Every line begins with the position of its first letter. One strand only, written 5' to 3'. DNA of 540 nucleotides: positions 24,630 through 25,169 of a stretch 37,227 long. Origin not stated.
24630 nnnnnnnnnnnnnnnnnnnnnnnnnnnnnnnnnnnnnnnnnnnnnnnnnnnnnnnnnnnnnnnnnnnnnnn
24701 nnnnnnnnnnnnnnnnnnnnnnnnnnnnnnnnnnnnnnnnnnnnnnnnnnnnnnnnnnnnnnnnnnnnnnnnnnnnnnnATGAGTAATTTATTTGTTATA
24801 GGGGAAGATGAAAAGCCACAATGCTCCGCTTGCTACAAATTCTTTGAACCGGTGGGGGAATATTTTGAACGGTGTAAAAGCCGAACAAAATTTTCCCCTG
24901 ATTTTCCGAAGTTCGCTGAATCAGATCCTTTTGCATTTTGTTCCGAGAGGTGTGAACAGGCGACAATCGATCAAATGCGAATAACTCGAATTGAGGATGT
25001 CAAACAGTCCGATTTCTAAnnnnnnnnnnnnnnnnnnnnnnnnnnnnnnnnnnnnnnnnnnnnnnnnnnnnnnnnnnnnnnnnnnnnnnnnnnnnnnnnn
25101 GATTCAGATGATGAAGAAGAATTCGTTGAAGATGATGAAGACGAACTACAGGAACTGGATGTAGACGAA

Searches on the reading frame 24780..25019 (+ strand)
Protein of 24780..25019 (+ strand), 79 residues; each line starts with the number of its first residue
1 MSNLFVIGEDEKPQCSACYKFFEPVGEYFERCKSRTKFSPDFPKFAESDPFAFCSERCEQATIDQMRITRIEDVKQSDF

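Call 7: search_protein_families(library=pfam, proteins=[window:24780-25019:+], max_evalue=0.1)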
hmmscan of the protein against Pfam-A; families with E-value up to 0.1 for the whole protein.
window:24780-25019:+ (79 aa): 1 family
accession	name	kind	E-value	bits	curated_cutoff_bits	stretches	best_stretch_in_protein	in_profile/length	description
PF16121.10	40S_S4_C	-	0.057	13.4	27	0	1-16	11-26/48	40S ribosomal protein S4 C-terminus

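Call 9: search_protein_families(library=phrogs, proteins=[window:24780-25019:+], max_evalue=0.1)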
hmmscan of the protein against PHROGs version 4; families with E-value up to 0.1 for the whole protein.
window:24780-25019:+ (79 aa): 0 families
